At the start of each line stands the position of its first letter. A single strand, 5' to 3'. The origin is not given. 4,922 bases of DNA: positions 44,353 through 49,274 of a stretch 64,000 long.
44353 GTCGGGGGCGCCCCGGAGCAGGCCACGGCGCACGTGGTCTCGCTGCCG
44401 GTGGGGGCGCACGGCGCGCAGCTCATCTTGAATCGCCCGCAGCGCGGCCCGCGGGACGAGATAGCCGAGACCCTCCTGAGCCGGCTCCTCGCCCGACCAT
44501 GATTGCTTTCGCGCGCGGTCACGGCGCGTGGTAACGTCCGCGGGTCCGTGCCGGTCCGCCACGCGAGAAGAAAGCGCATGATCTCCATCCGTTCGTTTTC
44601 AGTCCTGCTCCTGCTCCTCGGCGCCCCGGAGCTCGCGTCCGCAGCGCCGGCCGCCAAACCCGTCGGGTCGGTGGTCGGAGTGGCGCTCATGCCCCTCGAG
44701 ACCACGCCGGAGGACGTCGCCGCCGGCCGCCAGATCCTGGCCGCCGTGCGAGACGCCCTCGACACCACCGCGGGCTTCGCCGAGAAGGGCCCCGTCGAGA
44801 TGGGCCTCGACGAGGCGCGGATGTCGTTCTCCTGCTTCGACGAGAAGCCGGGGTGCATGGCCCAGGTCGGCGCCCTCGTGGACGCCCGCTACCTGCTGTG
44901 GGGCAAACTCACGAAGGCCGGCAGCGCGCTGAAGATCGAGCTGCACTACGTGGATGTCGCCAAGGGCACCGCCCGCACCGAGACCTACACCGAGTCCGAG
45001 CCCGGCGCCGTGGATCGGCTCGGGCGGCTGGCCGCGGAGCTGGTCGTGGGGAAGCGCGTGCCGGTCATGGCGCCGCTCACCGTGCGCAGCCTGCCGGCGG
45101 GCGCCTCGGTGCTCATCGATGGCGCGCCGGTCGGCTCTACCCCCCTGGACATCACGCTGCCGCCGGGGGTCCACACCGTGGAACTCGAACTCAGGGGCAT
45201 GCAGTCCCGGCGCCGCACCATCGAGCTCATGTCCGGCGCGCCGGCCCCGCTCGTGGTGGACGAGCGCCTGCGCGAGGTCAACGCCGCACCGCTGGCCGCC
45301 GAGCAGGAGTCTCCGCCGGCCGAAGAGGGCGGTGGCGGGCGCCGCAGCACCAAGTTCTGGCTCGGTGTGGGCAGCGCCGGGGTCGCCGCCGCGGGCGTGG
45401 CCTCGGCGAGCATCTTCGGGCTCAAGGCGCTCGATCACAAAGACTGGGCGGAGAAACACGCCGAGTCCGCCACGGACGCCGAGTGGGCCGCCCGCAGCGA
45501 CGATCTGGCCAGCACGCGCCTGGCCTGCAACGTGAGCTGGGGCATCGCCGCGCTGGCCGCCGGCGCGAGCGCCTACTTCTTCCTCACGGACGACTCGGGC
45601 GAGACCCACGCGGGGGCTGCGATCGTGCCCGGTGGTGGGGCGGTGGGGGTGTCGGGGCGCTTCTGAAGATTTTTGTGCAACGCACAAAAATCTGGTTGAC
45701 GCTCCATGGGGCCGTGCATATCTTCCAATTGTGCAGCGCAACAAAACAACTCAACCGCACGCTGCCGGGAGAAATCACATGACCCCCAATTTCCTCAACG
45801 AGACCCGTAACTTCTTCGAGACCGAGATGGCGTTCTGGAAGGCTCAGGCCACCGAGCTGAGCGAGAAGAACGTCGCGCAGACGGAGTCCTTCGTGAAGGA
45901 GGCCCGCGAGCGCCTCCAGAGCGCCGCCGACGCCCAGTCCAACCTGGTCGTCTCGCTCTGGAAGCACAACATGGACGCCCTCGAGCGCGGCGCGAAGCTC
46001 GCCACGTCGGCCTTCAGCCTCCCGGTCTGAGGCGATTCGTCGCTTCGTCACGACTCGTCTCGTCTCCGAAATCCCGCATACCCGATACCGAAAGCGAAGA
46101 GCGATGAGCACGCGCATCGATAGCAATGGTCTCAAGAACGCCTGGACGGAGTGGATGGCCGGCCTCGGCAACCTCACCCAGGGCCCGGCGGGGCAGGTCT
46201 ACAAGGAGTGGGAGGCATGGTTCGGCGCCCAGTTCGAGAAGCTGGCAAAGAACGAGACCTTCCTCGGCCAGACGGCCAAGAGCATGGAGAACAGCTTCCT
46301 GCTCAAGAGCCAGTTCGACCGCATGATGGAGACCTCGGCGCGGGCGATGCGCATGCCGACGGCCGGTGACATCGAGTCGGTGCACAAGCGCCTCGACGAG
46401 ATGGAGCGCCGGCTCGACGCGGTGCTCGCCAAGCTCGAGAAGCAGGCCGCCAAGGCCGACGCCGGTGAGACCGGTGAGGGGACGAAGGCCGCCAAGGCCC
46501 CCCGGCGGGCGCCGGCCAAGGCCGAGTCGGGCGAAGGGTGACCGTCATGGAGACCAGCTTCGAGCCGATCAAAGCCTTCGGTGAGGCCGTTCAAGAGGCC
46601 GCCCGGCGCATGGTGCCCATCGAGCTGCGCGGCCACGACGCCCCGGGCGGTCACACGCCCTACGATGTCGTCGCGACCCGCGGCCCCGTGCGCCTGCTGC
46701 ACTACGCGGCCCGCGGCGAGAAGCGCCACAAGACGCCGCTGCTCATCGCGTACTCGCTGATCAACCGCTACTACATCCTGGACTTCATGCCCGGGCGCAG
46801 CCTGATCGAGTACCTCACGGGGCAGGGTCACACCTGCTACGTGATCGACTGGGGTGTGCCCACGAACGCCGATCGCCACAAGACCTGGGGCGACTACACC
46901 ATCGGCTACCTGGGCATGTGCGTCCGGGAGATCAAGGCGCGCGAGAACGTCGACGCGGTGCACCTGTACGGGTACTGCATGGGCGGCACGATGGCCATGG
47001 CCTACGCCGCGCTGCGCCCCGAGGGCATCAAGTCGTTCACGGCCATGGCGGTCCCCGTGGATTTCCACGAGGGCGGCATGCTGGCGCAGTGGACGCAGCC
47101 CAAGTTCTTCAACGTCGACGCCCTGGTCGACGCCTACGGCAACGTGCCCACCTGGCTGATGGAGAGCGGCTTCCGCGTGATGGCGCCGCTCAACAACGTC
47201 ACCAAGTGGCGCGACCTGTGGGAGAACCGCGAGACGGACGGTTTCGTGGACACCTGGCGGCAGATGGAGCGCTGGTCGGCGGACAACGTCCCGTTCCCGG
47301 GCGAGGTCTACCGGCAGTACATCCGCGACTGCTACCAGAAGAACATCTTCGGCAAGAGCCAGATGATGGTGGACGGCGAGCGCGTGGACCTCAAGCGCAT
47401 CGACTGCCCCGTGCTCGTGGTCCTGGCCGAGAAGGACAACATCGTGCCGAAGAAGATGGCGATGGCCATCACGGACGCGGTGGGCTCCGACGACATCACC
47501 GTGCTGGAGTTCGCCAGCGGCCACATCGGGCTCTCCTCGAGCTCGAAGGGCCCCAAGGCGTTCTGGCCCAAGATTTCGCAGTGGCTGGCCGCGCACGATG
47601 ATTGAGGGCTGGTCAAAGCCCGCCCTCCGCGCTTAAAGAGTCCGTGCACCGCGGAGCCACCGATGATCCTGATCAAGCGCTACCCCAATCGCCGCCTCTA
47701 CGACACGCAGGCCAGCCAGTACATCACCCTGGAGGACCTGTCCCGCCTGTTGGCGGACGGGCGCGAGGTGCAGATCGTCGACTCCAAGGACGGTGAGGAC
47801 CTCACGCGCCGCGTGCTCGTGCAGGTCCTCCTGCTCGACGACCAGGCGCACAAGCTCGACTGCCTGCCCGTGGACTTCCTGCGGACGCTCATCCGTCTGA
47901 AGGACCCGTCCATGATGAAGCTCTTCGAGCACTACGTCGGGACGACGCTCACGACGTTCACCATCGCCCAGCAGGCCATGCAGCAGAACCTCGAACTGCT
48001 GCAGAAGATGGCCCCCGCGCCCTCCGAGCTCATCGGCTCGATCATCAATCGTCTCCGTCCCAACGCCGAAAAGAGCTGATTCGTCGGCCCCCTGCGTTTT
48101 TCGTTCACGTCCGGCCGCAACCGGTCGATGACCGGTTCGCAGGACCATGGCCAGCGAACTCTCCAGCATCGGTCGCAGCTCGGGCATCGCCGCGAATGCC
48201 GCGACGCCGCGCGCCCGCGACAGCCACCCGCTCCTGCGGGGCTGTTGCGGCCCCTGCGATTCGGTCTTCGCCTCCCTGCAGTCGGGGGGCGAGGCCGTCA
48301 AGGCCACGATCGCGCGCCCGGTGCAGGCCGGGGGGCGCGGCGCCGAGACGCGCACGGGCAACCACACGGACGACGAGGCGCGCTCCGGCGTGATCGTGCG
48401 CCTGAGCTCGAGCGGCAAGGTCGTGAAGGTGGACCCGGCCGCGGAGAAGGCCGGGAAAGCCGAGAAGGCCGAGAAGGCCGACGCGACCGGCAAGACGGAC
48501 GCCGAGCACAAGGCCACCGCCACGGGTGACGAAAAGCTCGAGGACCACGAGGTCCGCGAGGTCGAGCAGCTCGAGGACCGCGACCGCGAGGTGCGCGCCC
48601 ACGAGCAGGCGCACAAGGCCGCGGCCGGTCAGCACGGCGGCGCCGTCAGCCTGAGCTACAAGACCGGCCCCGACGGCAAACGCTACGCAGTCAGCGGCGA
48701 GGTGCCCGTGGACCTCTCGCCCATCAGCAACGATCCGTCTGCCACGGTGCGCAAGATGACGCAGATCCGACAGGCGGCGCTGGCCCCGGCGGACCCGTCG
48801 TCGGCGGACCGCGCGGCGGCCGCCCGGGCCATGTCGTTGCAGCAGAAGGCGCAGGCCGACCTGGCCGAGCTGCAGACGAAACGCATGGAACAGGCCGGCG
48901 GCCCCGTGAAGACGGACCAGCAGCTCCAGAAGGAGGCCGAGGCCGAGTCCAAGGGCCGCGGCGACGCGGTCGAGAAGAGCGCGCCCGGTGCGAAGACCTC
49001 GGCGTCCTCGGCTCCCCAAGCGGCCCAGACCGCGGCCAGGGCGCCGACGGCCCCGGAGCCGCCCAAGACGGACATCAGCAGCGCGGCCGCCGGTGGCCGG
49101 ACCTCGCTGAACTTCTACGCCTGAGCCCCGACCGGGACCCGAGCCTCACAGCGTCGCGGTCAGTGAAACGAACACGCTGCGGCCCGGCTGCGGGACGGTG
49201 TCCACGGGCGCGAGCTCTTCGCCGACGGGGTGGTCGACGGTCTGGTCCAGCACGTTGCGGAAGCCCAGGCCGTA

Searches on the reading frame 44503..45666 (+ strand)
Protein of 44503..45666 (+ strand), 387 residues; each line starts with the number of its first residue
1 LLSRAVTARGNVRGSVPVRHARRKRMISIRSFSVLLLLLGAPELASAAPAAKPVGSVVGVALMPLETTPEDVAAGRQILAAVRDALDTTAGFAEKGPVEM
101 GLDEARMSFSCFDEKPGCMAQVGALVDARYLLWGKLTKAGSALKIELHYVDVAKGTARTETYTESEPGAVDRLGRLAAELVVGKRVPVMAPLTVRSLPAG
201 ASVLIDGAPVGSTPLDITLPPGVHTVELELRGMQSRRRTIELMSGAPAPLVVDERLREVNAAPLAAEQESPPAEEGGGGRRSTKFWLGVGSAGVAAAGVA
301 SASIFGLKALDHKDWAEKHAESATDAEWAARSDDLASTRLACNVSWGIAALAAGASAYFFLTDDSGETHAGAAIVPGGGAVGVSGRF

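Call 7: search_protein_families(library=pfam, proteins=[window:44503-45666:+], max_evalue=0.01)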
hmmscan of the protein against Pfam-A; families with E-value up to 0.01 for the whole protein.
window:44503-45666:+ (387 aa): 1 family
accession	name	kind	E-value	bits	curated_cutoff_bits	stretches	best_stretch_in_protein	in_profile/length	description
PF08308.17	PEGA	-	7e-12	45.5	20.8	1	192-243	4-56/71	PEGA domain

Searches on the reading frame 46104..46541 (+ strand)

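Call 86: search_protein_families(library=pfam, proteins=[window:46104-46541:+], max_evalue=0.001)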
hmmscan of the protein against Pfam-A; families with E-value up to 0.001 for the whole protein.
window:46104-46541:+ (145 aa): 1 family
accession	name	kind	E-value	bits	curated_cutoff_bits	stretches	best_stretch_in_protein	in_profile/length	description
PF09712.15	PHA_synth_III_E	-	8.7e-05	22.4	25.7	1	32-105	235-308/311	Poly(R)-hydroxyalkanoic acid synthase subunit (PHA_synth_III_E)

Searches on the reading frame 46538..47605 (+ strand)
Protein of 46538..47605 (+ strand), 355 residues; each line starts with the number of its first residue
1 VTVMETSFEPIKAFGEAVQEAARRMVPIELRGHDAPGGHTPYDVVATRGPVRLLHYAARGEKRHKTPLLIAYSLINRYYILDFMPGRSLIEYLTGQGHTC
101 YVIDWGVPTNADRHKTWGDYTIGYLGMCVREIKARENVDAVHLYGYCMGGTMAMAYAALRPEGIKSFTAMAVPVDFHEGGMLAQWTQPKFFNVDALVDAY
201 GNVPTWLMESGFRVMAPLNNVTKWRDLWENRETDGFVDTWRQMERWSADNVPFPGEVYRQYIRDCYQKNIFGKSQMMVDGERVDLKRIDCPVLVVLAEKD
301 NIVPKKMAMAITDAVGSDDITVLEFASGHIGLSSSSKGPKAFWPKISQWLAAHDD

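Call 39: search_protein_families(library=pfam, proteins=[window:46538-47605:+], max_evalue=0.001)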
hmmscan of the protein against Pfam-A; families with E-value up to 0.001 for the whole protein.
window:46538-47605:+ (355 aa): 7 families
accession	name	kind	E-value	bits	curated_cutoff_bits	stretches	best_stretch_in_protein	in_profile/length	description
PF00561.26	Abhydrolase_1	-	3.3e-18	66.7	25.8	1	88-331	18-240/245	alpha/beta hydrolase fold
PF07167.19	PhaC_N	-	8e-10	39.1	23.7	1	40-93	120-173/173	Poly-beta-hydroxybutyrate polymerase (PhaC) N-terminus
PF12697.13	Abhydrolase_6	-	1.3e-09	39.5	26.3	1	92-330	22-205/217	Alpha/beta hydrolase family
PF01738.24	DLH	-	7e-08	32.7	21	1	129-162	85-119/217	Dienelactone hydrolase family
PF12146.15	Hydrolase_4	-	3.8e-07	30.1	27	0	91-171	25-108/239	Serine aminopeptidase, S33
PF11339.14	DUF3141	-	6.4e-06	25.5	29.7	1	206-313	216-323/582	Protein of unknown function (DUF3141)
PF06850.17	PHB_depo_C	-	0.00026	21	27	1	250-352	94-201/203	PHB de-polymerase C-terminus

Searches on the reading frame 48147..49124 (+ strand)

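Call 39: search_protein_families(library=pfam, proteins=[window:48147-49124:+], max_evalue=0.001)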
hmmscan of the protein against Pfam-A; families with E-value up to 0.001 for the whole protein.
window:48147-49124:+ (325 aa): 1 family
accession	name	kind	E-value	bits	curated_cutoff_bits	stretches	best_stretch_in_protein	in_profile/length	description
PF12118.13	SprA-related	-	1.3e-30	107.3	27.3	1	93-248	140-298/335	SprA-related family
